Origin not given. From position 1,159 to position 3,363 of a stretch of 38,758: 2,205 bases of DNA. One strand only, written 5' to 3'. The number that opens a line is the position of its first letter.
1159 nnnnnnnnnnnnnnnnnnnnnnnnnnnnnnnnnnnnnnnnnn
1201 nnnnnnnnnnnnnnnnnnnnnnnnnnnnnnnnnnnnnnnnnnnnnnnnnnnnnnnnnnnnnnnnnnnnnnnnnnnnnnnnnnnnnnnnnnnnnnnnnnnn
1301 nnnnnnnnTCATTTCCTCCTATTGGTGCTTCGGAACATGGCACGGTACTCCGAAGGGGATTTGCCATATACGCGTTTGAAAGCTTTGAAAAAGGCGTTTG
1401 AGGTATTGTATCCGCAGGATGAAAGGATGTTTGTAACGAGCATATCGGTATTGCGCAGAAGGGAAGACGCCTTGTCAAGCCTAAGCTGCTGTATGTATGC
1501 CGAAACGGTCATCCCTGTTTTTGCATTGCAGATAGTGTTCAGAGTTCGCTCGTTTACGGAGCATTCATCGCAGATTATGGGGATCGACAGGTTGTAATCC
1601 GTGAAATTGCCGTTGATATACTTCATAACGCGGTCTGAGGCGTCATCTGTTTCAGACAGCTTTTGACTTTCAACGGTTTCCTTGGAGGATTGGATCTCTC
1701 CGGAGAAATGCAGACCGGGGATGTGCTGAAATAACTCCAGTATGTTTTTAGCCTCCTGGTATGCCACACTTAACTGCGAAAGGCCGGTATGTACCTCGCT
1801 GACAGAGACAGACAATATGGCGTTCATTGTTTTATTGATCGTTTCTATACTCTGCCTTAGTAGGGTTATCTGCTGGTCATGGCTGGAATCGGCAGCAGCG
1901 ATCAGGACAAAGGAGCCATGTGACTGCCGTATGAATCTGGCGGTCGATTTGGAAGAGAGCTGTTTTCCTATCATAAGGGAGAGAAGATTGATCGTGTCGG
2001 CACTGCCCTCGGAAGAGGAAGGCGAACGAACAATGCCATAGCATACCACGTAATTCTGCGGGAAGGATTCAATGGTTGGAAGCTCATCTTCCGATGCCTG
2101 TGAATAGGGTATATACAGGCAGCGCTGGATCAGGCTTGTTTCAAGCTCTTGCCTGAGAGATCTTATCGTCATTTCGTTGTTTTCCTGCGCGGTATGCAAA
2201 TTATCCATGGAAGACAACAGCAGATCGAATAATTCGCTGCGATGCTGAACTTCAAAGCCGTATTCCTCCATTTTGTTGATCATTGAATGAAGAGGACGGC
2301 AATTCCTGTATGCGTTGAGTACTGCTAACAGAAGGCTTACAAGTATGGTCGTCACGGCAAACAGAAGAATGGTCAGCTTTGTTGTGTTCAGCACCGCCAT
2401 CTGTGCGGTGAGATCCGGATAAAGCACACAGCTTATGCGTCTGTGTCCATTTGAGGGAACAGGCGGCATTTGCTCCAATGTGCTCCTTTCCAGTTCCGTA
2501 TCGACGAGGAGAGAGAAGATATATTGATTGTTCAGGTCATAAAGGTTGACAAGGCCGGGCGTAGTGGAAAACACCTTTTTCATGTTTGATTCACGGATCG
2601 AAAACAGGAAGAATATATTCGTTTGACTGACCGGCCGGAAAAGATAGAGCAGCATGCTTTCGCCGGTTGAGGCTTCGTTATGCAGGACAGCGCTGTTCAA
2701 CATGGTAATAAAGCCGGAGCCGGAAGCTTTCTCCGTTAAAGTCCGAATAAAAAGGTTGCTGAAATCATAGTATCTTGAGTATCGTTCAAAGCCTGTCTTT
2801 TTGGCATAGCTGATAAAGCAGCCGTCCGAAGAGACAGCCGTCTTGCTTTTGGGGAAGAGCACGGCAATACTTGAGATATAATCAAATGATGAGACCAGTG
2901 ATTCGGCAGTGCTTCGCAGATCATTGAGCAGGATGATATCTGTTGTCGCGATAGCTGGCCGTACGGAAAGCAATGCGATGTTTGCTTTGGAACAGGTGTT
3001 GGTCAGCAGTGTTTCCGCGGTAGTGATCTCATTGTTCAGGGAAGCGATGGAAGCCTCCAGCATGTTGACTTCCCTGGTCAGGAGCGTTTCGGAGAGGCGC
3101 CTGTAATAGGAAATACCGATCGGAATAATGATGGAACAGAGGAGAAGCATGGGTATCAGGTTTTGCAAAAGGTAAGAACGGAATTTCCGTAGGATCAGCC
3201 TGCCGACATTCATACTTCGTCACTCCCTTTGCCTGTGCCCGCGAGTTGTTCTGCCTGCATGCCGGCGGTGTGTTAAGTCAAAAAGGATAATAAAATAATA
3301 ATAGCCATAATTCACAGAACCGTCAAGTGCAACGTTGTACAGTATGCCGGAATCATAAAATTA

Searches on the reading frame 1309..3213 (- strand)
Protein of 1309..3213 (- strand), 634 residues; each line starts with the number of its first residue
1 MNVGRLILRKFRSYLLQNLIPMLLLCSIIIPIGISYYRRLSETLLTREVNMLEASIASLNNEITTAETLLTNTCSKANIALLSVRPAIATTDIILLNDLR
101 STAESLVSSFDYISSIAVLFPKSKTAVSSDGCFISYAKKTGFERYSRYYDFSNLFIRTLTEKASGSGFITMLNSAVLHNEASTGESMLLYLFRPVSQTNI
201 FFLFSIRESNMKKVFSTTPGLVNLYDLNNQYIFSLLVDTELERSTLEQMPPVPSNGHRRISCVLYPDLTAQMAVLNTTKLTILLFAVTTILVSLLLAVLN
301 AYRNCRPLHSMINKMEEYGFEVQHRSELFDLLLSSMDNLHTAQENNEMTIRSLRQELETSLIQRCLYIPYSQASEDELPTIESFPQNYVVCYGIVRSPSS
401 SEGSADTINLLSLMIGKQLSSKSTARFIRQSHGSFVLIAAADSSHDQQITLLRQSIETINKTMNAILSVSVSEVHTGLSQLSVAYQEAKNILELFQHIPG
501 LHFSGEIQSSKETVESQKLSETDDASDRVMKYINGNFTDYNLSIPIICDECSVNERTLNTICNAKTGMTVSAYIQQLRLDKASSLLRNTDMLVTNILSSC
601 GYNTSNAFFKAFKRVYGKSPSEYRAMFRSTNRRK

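Call 5: search_protein_families(library=pfam, proteins=[window:1309-3213:-])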
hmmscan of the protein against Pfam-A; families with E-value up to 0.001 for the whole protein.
window:1309-3213:- (634 aa): 3 families
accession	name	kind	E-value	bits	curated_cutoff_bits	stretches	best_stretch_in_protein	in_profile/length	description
PF12833.13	HTH_18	-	4.5e-22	78.6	33.6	1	548-625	2-79/80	Helix-turn-helix domain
PF00165.29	HTH_AraC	-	5.7e-12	45.9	26.6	1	586-624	1-41/42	Bacterial regulatory helix-turn-helix proteins, AraC family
PF17853.6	GGDEF_2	-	0.00014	22.5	24.5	1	419-493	45-115/116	GGDEF-like domain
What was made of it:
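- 1309..3213 (-): AraC-type regulator of locus 1 (634 aa). PF12833/PF00165 (call 5).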

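Call 14: find_encoding_contigs(protein=window:1309-3213:-, flank=10000, max_places=3)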
Protein window:1309-3213:- (634 aa): 3 contigs read that carry it; 3 places shown.
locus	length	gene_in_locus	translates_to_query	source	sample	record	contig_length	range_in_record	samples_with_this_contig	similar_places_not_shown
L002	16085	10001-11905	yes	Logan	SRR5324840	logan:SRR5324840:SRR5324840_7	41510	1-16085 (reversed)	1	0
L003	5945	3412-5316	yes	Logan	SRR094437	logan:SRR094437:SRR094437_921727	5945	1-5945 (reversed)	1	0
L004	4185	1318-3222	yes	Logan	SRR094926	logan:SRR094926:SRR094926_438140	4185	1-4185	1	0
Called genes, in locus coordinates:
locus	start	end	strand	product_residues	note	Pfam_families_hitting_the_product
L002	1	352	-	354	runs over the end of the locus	PF00150:Cellulase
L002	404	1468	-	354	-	PF00150:Cellulase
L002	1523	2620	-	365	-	PF00150:Cellulase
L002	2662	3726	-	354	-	PF00150:Cellulase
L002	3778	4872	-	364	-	PF00150:Cellulase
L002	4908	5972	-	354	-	PF00150:Cellulase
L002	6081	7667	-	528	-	PF01547:SBP_bac_1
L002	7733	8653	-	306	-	PF00528:BPD_transp_1 (weak)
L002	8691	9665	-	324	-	PF00528:BPD_transp_1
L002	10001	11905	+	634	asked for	PF00165:HTH_AraC (faint), PF12833:HTH_18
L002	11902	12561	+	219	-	PF00583:Acetyltransf_1 (weak), PF13508:Acetyltransf_7 (weak)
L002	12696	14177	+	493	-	PF03747:ADP_ribosyl_GH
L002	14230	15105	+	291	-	PF00596:Aldolase_II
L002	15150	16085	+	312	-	?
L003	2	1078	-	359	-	?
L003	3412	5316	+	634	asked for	PF00165:HTH_AraC (faint), PF12833:HTH_18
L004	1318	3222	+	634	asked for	PF00165:HTH_AraC (faint), PF12833:HTH_18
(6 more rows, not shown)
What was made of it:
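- Checked: A class II aldolase does lie about 1 kb beyond the left end of the window on the source contig (call 14).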

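Call 41: search_protein_families(library=pfam, proteins=[L002:14230-15105:+, L002:15150-16085:+], max_evalue=0.0001)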
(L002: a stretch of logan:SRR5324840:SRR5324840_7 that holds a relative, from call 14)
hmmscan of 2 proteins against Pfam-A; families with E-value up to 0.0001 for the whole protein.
L002:14230-15105:+ (291 aa): 1 family
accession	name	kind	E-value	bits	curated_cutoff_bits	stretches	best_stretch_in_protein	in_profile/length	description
PF00596.27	Aldolase_II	-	8.7e-23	81.6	22.2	1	15-242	6-182/183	Class II Aldolase and Adducin N-terminal domain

L002:15150-16085:+ (312 aa): 0 families

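Call 59: search_protein_families(library=ncbifam, proteins=[L002:14230-15105:+, L002:15150-16085:+, L002:12696-14177:+], max_evalue=1e-8)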
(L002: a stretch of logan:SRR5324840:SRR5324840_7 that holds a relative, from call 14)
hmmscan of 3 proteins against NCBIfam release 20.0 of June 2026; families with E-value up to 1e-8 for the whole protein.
L002:14230-15105:+ (291 aa): 2 families
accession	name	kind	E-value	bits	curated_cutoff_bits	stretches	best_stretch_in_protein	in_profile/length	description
NF002963.0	PRK03634.1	equivalog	2.8e-89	298.8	170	1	2-277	3-272/274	rhamnulose-1-phosphate aldolase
TIGR02624.1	rhamnu_1P_ald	equivalog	8.9e-87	290.8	400.95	1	2-277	3-270/270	rhamnulose-1-phosphate aldolase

L002:15150-16085:+ (312 aa): 0 families

L002:12696-14177:+ (493 aa): 0 families
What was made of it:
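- On LtnD/OtnI/OtnK/OtnC L-threonate pathway: The flanking class II aldolase is RhaD (call 59).
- Checked: It is a rhamnulose-1-phosphate aldolase (NF002963, 299 bits against a cut-off of 170; call 59), not an OtnC.
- The only class II aldolase nearby is RhaD (call 59).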
